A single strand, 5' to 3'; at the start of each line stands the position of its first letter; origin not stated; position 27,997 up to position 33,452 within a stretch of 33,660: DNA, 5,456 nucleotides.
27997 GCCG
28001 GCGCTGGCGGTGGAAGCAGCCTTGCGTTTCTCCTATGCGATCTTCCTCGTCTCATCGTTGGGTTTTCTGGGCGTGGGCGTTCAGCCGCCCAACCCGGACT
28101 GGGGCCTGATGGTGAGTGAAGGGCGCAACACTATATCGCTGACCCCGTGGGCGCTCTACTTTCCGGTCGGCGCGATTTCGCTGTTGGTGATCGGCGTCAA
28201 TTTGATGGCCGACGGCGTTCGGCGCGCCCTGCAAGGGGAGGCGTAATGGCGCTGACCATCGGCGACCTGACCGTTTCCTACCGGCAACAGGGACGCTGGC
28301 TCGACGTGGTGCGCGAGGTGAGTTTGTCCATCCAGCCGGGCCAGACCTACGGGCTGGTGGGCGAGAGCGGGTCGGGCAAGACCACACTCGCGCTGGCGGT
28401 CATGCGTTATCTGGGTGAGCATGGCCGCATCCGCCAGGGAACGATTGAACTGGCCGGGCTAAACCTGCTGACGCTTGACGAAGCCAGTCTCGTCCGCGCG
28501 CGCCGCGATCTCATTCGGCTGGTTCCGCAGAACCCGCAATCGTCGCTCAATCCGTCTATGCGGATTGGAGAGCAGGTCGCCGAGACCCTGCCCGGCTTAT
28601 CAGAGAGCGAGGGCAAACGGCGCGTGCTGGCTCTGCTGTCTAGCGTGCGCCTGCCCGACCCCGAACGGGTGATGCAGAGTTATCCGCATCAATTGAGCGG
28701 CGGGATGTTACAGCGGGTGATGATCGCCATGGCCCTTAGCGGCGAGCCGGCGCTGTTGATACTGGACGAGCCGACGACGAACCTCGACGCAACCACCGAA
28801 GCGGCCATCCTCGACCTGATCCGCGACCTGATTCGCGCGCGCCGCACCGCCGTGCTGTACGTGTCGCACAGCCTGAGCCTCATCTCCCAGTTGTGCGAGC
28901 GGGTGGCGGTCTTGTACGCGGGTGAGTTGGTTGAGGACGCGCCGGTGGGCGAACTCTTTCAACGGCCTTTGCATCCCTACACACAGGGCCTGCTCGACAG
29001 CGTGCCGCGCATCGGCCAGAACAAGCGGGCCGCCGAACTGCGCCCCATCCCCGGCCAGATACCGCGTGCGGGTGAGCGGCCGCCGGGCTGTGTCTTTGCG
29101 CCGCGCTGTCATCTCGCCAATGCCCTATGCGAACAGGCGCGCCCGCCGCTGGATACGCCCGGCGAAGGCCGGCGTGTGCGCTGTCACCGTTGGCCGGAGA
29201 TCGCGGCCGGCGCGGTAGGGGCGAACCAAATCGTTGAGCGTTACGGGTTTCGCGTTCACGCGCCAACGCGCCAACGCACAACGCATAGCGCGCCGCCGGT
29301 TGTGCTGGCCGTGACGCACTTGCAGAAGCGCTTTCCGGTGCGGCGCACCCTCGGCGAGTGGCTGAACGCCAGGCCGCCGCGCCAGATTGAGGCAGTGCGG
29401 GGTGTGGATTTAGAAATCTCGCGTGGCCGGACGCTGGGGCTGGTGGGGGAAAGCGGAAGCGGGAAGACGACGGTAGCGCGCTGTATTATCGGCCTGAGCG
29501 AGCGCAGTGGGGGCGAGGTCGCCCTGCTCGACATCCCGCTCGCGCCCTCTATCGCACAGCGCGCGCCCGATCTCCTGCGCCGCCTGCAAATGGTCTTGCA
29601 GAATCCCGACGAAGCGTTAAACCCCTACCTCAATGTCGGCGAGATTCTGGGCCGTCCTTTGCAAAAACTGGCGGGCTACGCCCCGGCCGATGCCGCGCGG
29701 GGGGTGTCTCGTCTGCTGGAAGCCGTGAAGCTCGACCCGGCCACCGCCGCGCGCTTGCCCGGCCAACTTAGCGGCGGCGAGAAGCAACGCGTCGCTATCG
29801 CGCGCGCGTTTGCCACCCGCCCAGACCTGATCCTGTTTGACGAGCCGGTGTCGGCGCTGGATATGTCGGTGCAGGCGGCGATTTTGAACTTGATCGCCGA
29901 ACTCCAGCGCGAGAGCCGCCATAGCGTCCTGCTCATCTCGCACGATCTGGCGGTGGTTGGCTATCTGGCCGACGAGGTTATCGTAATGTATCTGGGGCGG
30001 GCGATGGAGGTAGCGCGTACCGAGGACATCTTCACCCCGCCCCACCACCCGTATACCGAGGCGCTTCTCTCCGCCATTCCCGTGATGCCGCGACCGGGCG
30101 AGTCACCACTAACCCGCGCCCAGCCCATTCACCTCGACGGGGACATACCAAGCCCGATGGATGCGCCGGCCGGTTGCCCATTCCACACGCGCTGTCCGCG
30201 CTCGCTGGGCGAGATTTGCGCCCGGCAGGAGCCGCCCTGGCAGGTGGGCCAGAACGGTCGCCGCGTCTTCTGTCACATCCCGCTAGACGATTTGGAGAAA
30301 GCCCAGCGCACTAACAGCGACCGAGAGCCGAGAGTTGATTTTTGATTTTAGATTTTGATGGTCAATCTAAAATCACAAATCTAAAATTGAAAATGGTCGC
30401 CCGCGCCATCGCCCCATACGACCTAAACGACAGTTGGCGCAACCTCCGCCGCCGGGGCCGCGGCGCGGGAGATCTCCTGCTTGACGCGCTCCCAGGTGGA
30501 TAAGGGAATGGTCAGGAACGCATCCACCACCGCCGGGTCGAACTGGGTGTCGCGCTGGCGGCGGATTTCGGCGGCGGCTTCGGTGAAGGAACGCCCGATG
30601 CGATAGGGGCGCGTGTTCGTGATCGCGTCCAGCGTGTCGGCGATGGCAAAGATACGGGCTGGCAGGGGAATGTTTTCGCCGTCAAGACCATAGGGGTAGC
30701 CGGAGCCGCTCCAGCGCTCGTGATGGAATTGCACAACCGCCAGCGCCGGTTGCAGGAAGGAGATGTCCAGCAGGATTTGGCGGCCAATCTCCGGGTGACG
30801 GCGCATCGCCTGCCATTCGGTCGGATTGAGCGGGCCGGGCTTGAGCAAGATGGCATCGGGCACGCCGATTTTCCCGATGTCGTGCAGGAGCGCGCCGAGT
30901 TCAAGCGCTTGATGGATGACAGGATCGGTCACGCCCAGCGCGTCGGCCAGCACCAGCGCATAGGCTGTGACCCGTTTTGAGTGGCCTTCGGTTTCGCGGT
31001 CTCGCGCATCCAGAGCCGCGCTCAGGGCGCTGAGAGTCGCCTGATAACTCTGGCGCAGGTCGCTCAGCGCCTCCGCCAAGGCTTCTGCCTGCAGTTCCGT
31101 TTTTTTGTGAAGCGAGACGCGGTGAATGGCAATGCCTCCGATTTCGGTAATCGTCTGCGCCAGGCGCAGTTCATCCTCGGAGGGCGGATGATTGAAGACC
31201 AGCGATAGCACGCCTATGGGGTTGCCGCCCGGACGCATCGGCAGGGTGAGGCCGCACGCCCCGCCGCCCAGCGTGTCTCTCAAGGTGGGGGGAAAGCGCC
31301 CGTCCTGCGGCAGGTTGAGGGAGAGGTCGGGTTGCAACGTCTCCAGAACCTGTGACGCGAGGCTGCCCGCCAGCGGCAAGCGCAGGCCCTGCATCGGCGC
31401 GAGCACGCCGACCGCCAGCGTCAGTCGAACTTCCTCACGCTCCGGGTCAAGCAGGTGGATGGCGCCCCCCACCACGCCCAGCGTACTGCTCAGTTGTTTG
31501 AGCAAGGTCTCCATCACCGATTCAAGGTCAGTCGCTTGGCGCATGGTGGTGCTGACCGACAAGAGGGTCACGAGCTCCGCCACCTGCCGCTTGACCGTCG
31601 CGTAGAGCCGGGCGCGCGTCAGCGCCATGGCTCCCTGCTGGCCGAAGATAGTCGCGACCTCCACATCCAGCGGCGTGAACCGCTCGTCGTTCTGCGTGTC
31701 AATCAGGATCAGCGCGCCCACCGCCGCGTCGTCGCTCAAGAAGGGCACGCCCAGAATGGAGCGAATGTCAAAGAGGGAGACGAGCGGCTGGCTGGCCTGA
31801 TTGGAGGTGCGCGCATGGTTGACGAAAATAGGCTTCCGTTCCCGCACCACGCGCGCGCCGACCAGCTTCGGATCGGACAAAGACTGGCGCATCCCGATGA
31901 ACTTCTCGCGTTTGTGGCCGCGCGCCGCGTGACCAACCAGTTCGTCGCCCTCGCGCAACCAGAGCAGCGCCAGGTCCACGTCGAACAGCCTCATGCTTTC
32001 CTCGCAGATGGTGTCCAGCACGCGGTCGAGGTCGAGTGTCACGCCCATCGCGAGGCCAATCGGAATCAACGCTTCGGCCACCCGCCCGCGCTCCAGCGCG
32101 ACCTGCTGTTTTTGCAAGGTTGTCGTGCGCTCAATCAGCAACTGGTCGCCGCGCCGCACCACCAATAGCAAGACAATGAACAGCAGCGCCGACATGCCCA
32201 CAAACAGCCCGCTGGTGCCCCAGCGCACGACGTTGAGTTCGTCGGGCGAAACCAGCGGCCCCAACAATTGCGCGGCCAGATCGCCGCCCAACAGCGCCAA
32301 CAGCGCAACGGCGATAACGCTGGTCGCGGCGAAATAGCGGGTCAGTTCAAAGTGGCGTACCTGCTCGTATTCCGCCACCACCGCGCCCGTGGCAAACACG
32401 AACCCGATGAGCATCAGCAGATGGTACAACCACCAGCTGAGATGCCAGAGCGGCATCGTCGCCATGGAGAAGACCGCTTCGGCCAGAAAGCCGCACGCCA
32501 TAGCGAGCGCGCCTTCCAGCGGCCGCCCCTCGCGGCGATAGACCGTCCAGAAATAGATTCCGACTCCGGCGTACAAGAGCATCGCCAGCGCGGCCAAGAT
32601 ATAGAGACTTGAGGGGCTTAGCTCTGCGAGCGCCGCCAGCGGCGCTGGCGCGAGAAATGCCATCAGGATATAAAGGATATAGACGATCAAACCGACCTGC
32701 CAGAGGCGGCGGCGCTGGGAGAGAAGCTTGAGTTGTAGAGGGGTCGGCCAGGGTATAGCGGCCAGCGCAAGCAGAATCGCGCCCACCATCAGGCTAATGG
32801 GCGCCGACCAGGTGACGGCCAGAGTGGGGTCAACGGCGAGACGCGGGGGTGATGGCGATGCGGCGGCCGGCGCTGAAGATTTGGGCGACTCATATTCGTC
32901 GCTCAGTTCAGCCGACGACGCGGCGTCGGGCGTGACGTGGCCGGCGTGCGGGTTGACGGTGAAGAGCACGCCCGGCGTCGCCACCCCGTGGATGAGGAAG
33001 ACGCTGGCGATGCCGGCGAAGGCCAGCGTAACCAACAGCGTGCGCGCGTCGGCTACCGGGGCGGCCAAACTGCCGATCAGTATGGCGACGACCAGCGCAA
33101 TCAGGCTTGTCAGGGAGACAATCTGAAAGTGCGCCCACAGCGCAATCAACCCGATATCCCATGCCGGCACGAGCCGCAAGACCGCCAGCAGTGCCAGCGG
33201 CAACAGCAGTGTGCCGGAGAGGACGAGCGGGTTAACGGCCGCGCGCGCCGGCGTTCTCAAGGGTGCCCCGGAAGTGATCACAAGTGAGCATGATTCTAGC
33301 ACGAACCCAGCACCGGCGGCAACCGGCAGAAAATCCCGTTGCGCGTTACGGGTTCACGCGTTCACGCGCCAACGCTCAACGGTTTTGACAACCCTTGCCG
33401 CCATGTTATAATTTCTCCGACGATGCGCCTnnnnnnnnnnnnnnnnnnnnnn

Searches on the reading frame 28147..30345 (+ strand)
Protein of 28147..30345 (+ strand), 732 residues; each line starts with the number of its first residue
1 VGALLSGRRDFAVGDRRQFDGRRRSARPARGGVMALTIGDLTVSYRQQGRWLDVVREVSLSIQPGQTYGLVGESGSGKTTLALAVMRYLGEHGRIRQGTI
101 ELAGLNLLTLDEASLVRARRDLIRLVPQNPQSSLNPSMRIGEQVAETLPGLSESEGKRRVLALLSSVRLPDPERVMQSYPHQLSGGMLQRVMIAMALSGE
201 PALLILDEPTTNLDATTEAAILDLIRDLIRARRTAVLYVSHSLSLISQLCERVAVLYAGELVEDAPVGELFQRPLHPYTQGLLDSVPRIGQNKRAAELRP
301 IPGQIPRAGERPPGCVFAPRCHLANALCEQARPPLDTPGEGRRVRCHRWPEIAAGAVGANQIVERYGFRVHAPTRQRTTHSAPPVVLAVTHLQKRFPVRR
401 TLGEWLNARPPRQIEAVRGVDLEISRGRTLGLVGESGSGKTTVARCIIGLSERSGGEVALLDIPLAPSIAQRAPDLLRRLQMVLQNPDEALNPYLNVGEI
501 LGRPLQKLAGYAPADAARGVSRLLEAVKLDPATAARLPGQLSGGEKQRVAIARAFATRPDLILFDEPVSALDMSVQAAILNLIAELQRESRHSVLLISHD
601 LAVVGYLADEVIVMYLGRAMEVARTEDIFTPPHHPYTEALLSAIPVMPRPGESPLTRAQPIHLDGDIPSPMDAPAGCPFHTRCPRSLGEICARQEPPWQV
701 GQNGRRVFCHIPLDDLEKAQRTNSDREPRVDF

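Call 32: search_protein_families(library=pfam, proteins=[window:28147-30345:+], max_evalue=0.00001)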
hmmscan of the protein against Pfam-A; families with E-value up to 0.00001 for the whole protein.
window:28147-30345:+ (732 aa): 9 families
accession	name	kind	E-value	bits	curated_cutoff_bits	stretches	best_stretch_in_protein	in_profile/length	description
PF00005.33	ABC_tran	-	1.8e-57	194.2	25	2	56-211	2-137/137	ABC transporter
PF08352.17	oligo_HPY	-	2.8e-36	124.1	27.1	2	262-328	1-65/65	Oligopeptide/dipeptide transporter, C-terminal region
PF13304.12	AAA_21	-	2e-15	58.1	27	1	152-247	237-304/304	AAA domain, putative AbiEii toxin, Type IV TA system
PF02463.25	SMC_N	-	2e-11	44.2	40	0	432-604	29-202/220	RecF/RecN/SMC N terminal domain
PF13191.12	AAA_16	-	4.2e-11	44.1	32.6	0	70-229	29-160/167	AAA ATPase domain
PF13401.12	AAA_22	-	3.4e-09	37.6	27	0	431-486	9-64/130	AAA domain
PF05729.18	NACHT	-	3.2e-06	27.5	26.7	0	70-231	5-116/167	NACHT domain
PF13555.12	AAA_29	-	7.9e-06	26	27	0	59-87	16-44/61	P-loop containing region of AAA domain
PF00004.35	AAA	-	8.1e-06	26.7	21.2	0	70-102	3-29/131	ATPase family associated with various cellular activities (AAA)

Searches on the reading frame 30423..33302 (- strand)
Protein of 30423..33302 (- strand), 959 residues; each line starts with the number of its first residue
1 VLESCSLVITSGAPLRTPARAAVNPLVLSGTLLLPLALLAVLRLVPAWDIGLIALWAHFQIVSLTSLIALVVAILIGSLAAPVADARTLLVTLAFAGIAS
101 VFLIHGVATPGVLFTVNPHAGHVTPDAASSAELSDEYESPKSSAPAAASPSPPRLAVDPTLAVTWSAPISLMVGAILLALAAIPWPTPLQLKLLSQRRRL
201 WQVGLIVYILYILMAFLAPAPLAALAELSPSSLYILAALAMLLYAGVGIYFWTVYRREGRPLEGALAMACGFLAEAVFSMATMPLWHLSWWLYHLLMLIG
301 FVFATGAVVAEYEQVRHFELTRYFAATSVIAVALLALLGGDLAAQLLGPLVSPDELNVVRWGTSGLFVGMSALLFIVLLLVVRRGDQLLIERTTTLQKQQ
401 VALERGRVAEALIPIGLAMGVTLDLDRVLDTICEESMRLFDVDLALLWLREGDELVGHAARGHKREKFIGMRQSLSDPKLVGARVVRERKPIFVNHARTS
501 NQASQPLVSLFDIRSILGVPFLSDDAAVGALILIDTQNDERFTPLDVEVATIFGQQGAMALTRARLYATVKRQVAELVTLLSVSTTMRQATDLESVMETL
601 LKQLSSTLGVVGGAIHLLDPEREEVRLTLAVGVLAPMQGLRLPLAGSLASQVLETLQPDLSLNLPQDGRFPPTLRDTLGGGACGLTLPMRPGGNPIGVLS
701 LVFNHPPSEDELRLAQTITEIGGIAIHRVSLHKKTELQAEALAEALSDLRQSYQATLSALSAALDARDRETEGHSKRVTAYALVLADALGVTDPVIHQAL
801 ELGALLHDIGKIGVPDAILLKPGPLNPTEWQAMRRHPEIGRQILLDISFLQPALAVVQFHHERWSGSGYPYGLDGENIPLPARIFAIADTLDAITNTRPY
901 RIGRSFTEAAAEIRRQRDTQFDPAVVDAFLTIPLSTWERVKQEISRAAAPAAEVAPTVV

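Call 32: search_protein_families(library=pfam, proteins=[window:30423-33302:-], max_evalue=0.00001)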
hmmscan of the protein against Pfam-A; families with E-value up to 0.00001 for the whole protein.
window:30423-33302:- (959 aa): 5 families
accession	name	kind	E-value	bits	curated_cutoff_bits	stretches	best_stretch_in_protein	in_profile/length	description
PF13487.12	HD_5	-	8.6e-37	126.9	27.2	1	760-925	3-170/170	HD domain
PF13185.12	GAF_2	-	7.9e-32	110.8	28.6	2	423-561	2-135/136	GAF domain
PF01590.32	GAF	-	2e-25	90.3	22.4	2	424-561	1-133/133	GAF domain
PF01966.28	HD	-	8.1e-20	71.7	22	1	773-893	3-115/116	HD domain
PF13492.12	GAF_3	-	2.3e-13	51.1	27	0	424-561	1-127/129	GAF domain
